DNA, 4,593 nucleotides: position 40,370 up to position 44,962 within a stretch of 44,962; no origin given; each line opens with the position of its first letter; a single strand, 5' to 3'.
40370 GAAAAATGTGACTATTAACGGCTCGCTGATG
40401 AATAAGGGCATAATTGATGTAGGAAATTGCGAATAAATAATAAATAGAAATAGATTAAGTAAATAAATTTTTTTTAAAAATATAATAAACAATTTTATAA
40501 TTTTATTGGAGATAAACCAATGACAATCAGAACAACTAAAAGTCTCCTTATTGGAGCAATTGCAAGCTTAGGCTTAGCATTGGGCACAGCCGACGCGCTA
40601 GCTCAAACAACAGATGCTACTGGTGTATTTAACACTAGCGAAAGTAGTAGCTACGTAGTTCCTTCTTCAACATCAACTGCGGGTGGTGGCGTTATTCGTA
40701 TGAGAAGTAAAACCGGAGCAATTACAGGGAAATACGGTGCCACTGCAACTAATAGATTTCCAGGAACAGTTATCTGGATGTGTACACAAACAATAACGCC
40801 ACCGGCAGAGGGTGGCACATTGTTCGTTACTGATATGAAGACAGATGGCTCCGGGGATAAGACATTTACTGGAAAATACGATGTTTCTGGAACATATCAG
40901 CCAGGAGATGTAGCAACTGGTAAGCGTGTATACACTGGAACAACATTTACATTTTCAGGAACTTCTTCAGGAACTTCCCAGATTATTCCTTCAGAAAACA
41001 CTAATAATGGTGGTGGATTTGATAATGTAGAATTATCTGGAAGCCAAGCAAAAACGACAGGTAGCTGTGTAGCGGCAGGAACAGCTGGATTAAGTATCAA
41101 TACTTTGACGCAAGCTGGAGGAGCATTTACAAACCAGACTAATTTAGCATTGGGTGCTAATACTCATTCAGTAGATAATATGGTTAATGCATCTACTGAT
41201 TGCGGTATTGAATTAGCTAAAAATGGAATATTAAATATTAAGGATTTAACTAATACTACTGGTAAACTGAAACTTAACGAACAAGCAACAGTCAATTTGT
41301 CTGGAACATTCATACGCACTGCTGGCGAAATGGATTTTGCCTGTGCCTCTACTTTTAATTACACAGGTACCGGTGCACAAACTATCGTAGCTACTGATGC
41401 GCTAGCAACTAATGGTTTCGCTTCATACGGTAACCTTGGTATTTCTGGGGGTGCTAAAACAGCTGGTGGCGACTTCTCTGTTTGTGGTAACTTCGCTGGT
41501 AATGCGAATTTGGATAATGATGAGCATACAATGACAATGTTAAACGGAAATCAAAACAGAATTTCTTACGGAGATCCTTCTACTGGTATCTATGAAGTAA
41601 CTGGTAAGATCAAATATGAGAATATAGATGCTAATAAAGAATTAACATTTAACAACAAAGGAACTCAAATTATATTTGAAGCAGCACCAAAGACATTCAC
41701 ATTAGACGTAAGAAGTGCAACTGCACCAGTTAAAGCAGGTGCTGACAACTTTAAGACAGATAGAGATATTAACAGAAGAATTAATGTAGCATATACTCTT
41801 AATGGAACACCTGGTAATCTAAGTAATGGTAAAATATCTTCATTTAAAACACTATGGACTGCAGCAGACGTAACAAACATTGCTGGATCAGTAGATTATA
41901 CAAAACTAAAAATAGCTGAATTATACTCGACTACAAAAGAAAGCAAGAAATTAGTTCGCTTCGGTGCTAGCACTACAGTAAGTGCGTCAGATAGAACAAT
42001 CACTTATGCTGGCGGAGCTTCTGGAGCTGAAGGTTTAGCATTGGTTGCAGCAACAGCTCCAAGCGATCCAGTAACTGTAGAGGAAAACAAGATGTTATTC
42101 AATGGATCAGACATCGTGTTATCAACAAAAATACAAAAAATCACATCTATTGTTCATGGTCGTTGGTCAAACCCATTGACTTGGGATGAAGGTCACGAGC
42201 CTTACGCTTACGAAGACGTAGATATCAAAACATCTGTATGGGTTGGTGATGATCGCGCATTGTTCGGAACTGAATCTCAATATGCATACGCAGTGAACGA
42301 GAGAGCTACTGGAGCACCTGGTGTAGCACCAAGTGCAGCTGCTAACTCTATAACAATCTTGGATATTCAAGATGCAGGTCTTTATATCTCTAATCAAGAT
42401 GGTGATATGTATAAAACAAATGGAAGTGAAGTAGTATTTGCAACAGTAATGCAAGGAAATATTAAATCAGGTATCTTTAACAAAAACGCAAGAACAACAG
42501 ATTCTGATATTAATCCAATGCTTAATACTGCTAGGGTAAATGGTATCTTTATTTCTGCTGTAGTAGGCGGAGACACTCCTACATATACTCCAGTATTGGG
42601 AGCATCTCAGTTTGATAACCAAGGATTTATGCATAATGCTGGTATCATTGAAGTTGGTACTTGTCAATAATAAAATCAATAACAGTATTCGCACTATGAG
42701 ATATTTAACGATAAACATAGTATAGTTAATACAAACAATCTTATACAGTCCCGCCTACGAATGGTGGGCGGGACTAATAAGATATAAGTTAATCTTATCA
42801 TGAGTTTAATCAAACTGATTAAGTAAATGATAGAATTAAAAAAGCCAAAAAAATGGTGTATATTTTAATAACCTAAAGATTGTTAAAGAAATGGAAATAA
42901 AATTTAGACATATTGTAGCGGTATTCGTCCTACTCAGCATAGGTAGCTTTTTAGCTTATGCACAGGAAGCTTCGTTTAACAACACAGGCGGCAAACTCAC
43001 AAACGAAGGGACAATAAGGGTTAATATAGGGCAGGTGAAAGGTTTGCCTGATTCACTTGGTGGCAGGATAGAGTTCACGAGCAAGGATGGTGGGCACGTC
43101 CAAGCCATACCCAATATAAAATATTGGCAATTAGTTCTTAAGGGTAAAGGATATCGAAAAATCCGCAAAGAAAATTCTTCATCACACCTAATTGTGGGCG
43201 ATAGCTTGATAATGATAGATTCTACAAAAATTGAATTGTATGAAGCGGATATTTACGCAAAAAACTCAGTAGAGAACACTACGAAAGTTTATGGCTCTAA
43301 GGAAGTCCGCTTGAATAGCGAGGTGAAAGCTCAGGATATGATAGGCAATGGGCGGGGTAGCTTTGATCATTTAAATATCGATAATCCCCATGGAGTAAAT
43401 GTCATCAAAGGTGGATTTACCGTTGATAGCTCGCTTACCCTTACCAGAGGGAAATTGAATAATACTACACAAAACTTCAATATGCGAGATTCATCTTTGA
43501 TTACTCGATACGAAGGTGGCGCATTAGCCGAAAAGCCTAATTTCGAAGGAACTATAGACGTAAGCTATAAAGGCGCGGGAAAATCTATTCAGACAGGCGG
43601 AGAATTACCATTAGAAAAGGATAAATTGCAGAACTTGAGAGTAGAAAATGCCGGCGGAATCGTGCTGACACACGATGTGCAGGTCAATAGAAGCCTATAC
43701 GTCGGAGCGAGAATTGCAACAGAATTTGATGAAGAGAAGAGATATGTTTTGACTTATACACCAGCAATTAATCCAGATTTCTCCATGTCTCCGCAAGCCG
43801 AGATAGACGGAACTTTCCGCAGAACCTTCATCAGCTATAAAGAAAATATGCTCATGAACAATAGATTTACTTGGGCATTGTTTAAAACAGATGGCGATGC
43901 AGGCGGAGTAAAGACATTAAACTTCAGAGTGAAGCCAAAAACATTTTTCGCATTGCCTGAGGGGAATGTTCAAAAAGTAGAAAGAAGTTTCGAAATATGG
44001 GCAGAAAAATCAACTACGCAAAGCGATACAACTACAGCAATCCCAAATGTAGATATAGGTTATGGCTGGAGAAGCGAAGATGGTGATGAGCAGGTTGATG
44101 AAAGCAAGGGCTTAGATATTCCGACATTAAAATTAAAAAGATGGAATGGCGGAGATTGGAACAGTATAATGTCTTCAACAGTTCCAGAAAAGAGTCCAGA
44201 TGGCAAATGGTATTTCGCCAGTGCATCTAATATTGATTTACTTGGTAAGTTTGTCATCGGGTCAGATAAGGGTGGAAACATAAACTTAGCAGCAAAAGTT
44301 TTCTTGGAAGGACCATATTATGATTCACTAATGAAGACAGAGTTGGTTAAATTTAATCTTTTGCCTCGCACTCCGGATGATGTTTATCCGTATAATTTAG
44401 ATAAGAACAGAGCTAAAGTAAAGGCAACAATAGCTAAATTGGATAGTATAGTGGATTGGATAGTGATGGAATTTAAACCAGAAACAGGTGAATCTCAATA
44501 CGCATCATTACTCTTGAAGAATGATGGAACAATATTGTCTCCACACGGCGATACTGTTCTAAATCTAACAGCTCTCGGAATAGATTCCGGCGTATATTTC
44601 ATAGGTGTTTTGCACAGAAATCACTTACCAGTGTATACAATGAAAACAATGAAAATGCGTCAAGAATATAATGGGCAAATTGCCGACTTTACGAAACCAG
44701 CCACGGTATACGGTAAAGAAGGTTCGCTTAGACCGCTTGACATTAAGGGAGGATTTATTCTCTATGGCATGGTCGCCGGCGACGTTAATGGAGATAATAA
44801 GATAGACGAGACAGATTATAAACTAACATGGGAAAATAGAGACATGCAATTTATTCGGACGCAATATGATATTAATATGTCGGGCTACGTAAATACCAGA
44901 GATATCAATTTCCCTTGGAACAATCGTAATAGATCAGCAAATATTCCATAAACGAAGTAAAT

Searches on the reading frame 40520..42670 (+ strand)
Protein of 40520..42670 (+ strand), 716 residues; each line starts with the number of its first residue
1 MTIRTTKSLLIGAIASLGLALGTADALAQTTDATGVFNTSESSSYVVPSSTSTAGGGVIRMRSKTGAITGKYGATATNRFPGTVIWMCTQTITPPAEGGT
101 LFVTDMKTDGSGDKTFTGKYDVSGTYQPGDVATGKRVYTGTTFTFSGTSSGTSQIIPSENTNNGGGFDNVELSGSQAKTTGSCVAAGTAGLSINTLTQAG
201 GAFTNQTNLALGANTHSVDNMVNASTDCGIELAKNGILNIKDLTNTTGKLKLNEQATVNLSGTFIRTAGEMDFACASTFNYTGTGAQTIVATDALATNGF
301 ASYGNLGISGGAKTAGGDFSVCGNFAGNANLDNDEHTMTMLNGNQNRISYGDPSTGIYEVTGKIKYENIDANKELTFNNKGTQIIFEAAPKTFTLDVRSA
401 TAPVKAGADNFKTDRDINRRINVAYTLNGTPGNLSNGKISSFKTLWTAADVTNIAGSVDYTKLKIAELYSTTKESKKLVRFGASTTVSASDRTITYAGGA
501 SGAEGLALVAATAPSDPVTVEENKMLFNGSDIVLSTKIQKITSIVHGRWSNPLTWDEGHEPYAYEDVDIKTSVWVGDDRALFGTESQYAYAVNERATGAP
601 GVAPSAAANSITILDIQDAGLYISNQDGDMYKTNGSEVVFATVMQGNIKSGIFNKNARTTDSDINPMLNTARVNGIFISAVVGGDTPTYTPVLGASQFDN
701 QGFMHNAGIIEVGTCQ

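Call 4: search_protein_families(library=pfam, proteins=[window:40520-42670:+], max_evalue=1)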
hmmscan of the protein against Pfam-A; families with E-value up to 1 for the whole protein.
window:40520-42670:+ (716 aa): 0 families

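Call 5: search_protein_families(library=ncbifam, proteins=[window:40520-42670:+], max_evalue=1)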
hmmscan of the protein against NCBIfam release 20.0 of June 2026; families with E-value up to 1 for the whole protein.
window:40520-42670:+ (716 aa): 0 families
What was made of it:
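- On Two-partner secretion exoproteins (HecA/FHA-like): No TPS or haemagglutinin hit (calls 4, 5).
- On T9SS cargo, type A: There is no hit in the giant (calls 4, 5).
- On T9SS cargo, type B / SprB-like adhesins: No hits in the giant (calls 4, 5).
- The giant has no recognisable T9SS C-terminal domain, beta-barrel, TPS domain, lipobox or sortase signal (calls 4, 5).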

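Call 57: search_protein_families(library=pfam, proteins=[window:40520-42670:+], max_evalue=10)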
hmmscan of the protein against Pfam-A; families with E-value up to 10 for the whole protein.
window:40520-42670:+ (716 aa): 0 families

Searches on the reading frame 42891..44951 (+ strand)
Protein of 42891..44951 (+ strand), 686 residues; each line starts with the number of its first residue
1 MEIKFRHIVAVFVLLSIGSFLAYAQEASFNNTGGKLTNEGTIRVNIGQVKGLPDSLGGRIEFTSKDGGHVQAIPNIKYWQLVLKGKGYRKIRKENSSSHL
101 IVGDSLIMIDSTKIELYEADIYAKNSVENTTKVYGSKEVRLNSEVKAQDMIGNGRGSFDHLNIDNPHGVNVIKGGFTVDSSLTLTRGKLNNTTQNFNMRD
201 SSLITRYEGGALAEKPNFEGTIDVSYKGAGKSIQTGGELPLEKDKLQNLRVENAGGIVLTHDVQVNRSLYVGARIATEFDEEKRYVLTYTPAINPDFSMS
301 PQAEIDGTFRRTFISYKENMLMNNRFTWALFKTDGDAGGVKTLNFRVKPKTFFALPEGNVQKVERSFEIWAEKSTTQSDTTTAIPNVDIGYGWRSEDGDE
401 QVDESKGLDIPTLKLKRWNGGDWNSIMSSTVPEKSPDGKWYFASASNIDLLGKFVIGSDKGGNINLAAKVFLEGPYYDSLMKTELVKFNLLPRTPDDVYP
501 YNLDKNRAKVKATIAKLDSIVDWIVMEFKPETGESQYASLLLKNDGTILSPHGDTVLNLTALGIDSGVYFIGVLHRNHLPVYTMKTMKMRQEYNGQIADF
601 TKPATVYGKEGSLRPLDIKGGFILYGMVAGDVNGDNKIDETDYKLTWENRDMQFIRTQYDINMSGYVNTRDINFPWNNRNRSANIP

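Call 4: search_protein_families(library=pfam, proteins=[window:42891-44951:+], max_evalue=1)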
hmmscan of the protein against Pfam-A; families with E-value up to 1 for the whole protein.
window:42891-44951:+ (686 aa): 1 family
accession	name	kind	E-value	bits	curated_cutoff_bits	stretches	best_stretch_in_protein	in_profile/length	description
PF00404.24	Dockerin_1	-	0.0065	17.1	22.9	1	629-672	1-49/57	Dockerin type I domain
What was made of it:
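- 42891..44951 (+): 686-aa protein, the third gene and the best conserved of the operon. It consists of a beta-helix, two beta-sandwiches and a dockerin-like tail. Weak Dockerin_1 match, E 0.0065 (call 4).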

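Call 5: search_protein_families(library=ncbifam, proteins=[window:42891-44951:+], max_evalue=1)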
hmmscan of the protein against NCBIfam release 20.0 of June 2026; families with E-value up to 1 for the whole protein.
window:42891-44951:+ (686 aa): 0 families

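Call 57: search_protein_families(library=pfam, proteins=[window:42891-44951:+], max_evalue=10)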
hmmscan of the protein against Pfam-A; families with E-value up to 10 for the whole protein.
window:42891-44951:+ (686 aa): 1 family
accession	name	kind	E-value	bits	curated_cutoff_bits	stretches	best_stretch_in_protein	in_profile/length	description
PF00404.24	Dockerin_1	-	0.0065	17.1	22.9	1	629-672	1-49/57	Dockerin type I domain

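Call 74: find_homologous_proteins(query=window:42891-44948:+, max_evalue=0.001)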
Query window:42891-44948:+ (686 aa): 20 proteins with E <= 0.001 among 8000 candidates.
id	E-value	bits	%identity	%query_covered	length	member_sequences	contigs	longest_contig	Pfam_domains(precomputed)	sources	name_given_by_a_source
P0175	0.0e+0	1562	100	100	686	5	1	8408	-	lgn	-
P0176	0.0e+0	1065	67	98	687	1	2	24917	-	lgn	-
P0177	0.0e+0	1038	68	97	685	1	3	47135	-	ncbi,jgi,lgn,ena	-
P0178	1.5e-260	885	60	100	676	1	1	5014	-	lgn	-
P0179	2.8e-255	867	58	100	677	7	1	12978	-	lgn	-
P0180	7.2e-248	843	57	99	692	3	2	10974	-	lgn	-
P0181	9.9e-230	783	52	100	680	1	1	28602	-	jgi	jgi:adhesin HecA-like repeat protein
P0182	8.2e-229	780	53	100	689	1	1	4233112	-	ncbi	-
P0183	5.7e-227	774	53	100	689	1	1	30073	-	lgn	-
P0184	2.2e-205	702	49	99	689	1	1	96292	-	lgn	-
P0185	2.9e-183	629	46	100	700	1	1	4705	-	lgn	-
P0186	5.2e-160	552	43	97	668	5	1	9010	-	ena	-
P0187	4.8e-149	516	41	97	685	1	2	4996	-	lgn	-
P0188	3.4e-141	490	40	97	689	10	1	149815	-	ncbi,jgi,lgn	jgi:hypothetical protein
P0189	1.3e-138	482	39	100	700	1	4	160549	-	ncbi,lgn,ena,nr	ncbi:MAG: hypothetical protein M1419_06090 [Bacteroidetes bacterium]|nr:hypothetical protein [Bacter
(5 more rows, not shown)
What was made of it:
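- JGI names one homologue of the 686-aa protein 'adhesin HecA-like repeat protein' (call 74).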

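Call 76: find_encoding_contigs(protein=P0175, flank=10000, max_places=4)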
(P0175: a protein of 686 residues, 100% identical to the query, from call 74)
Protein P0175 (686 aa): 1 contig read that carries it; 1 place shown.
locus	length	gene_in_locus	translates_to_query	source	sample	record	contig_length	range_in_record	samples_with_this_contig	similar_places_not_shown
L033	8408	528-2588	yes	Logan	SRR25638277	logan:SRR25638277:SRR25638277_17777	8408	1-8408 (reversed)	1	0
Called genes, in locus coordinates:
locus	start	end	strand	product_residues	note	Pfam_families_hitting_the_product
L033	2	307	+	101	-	?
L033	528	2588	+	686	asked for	-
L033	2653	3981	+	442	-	-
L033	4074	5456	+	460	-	PF00691:OmpA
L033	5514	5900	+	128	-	PF00072:Response_reg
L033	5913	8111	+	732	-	PF03924:CHASE, PF00989:PAS (weak), PF08448:PAS_4 (weak), PF13426:PAS_9 (faint), PF00512:HisKA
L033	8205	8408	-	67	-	?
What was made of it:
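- The operon continues beyond the window's end on contig L033 (call 76).
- Tried and rejected: The exact 686-aa protein was on record and extended the operon (calls 74, 76).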

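Call 85: search_protein_families(library=pfam, proteins=[L033:2653-3981:+], max_evalue=0.001)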
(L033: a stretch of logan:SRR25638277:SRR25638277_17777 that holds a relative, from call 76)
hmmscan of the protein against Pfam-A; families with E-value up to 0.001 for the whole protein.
L033:2653-3981:+ (442 aa): 0 families

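Call 89: predict_structure(alignment_id=A4)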
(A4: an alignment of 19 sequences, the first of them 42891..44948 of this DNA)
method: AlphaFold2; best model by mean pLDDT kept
length: 686 residues; sequences in the alignment: 19
mean_pLDDT: 78.9   pTM: 0.63
mean pLDDT of the five models: 78.9, 77.9, 77.8, 77.0, 75.7
residues with pLDDT >= 90: 284; 70-90: 228; 50-70: 88; < 50: 86
segments of 3 or more residues with pLDDT < 50: 20-31, 473-480, 610-613, 615-632, 647-686
pLDDT, mean of each block of 10 residues (from residue 1): 74 66 43 68 77 83 83 90 91 81 94 91 96 94 95 92 97 93 96 93 96 95 94 94 96 95 96 89 87 93 93 91 95 90 91 62 88 76 91 83 80 86 85 91 94 84 73 46 56 72 80 75 85 82 84 84 78 73 77 69 63 47 43 51 50 30 29 31 37
secondary structure, 60 per line:
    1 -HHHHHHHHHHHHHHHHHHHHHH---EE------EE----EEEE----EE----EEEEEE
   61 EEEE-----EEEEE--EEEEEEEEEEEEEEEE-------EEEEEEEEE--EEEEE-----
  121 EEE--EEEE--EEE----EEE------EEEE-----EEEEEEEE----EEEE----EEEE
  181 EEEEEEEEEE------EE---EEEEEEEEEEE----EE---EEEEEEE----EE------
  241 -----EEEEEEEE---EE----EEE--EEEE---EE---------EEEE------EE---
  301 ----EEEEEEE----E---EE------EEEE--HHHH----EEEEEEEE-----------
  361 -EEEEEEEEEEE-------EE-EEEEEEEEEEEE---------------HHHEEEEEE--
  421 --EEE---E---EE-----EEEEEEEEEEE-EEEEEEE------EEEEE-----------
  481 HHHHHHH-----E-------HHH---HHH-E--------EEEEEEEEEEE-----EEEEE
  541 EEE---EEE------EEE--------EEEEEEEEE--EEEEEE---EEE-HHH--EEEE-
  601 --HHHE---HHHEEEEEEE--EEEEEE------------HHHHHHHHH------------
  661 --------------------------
elements in order (helices of 4 or more, strands of 3 or more residues): H2-23 E41-44 E55-64 E70-74 E77-92 E100-108 E111-115 E121-123 E126-129 E132-134 E139-141 E148-151 E157-164 E169-172 E177-190 E202-212 E222-228 E246-253 E263-265 E268-271 E286-289 E305-311 E328-331 H334-337 E342-349 E362-372 E383-394 E413-418 E423-425 E440-450 E452-458 E465-469 H481-487 E520-530 E536-543 E547-549 E556-558 E567-575 E578-583 E587-589 E596-599 E613-619 E622-627 H640-648
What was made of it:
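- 42891..44951 (+): AlphaFold model, pLDDT 79 (call 89).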

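Call 91: fold_search(model_id=the predicted structure, library=pdb)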
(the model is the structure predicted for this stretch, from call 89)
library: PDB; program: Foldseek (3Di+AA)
matches with E <= 10: 810; with E <= 0.001: 0
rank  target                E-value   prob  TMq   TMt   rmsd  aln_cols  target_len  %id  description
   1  3duh_A                7.8e-02  0.08  0.07  0.13  20.1       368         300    8  Structure of Interleukin-23 (released 2008-08-19)
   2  5w6h_A                9.4e-02  0.14  0.15  0.15  15.5       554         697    8  Crystal structure of Bacteriophage CBA120 tailspike protein 4 enzymatically active domain (TSP4dN, orf213) (released 2018-10-24)
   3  2wmg_A                1.4e-01  0.11  0.06  0.07  16.8       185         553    8  Crystal structure of the catalytic module of a family 98 glycoside hydrolase from Streptococcus pneumoniae TIGR4 (Sp4G (released 2009-07-14)
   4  8j07_k3               1.8e-01  0.33  0.11  0.15  13.8       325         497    8  96nm repeat of human respiratory doublet microtubule and associated axonemal complexes (released 2023-07-26)
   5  2qv3                  1.8e-01  0.20  0.15  0.19  14.1       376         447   11  Crystal Structure of the Helicobacter pylori Vacuolating Toxin p55 Domain (released 2007-10-23)
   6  6eny_C                2.0e-01  0.06  0.09  0.14  20.7       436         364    9  Structure of the human PLC editing module (released 2017-11-29)
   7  2wmh_A                2.1e-01  0.08  0.06  0.07  16.8       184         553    8  Crystal structure of the catalytic module of a family 98 glycoside hydrolase from Streptococcus pneumoniae TIGR4 in co (released 2009-07-14)
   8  2wmf                  3.2e-01  0.08  0.06  0.07  16.7       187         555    7  Crystal structure of the catalytic module of a family 98 glycoside hydrolase from Streptococcus pneumoniae TIGR4 (Sp4GH9 (released 2009-07-14)
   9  7xyc_A                3.3e-01  0.07  0.13  0.14  16.6       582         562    7  CryoEM structure of Klebsiella phage Kp7 type II tail fiber gp52 in vitro (released 2023-06-07)
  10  8dww_M                4.0e-01  0.04  0.07  0.10  27.5       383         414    9  Chikungunya VLP in complex with neutralizing Fab 506.A08 (asymmetric unit) (released 2023-05-31)
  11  9k34_A                4.8e-01  0.06  0.05  0.14  19.2       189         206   10  Human IgG1 Fc fragments, mutant (2CT1.9) (released 2025-10-22)
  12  1qrb                  5.1e-01  0.07  0.15  0.17  20.1       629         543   11  PLASTICITY AND STERIC STRAIN IN A PARALLEL BETA-HELIX: RATIONAL MUTATIONS IN P22 TAILSPIKE PROTEIN (released 2000-04-12)
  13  6wna_H                5.3e-01  0.08  0.06  0.17  18.5       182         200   14  Next generation monomeric IgG4 Fc (released 2021-09-15)
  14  3f8u_B                5.3e-01  0.02  0.07  0.10  21.2       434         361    8  Tapasin/ERp57 heterodimer (released 2009-01-13)
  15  9fqr_Hn               5.8e-01  0.14  0.12  0.14  14.9       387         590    7  96-nm repeat of axonemal doublet microtubules from bovine sperm (released 2025-03-26)
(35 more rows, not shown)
